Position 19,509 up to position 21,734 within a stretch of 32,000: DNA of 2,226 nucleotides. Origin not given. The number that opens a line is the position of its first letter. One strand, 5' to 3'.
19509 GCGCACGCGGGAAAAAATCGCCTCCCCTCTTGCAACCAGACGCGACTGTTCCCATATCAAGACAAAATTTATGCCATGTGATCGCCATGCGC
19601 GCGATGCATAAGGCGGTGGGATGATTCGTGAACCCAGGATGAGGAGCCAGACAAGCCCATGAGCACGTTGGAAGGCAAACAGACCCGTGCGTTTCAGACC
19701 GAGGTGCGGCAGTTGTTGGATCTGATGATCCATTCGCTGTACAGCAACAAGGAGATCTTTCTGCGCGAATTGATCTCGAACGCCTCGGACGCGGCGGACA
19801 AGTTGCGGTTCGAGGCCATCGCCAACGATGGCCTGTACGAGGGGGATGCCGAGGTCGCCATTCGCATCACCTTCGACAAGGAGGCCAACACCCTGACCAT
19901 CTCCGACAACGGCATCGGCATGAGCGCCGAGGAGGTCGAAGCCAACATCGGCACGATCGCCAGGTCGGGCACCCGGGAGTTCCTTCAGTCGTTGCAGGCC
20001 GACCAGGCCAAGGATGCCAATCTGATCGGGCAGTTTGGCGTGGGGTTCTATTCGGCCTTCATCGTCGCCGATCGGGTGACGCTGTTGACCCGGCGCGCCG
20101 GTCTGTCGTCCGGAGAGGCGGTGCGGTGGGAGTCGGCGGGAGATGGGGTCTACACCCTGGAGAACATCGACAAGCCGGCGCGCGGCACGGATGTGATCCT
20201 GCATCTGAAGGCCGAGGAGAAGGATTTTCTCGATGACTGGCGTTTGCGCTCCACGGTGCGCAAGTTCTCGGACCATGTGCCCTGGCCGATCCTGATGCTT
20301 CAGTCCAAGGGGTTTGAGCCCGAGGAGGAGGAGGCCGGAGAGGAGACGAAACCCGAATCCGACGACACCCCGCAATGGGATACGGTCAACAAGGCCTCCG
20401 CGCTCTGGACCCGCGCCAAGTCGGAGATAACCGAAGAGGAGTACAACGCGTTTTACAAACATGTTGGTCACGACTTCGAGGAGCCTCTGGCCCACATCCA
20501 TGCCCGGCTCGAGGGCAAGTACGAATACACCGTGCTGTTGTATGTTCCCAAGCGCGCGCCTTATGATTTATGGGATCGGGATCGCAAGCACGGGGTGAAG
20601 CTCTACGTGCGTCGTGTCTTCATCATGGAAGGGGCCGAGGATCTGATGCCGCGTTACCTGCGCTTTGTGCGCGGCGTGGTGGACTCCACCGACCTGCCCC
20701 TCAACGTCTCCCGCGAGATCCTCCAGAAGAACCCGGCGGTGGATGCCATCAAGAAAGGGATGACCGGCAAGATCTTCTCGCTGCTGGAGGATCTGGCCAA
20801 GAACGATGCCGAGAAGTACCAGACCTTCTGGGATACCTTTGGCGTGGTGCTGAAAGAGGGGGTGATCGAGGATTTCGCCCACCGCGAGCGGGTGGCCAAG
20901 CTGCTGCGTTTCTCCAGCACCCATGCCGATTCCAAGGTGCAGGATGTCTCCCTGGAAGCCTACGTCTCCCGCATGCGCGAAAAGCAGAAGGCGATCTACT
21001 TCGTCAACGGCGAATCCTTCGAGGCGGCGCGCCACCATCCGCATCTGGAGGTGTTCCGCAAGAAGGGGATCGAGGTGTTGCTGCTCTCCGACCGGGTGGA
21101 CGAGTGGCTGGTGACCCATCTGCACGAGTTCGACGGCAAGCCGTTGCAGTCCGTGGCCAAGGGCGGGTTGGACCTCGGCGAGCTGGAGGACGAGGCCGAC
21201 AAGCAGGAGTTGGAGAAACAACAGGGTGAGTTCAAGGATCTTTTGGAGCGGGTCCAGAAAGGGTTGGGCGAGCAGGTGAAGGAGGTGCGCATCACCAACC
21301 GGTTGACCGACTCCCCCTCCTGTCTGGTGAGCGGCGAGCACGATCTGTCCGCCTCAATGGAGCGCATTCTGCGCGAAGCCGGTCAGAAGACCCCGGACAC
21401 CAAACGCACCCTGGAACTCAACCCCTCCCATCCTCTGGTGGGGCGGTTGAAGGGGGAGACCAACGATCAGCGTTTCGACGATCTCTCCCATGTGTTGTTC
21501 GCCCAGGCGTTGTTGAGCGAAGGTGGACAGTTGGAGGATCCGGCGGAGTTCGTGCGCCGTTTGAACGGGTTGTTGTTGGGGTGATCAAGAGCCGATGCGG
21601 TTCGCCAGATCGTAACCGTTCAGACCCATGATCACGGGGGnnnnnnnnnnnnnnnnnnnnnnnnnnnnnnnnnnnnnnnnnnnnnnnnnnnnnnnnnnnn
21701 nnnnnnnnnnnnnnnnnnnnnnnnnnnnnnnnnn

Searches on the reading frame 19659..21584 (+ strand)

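Call 6: search_protein_families(library=pfam, proteins=[window:19659-21584:+])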
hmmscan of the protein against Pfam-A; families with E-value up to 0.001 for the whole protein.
window:19659-21584:+ (641 aa): 3 families
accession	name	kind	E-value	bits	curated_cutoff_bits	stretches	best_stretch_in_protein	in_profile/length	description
PF00183.23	HSP90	-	2.9e-137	459.2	24.4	1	222-639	61-486/518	Hsp90 protein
PF13589.12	HATPase_c_3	-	4.7e-10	40.1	25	1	33-158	5-106/137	Histidine kinase-, DNA gyrase B-, and HSP90-like ATPase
PF02518.31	HATPase_c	-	1.4e-08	35.6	26.4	1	31-186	2-110/111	Histidine kinase-, DNA gyrase B-, and HSP90-like ATPase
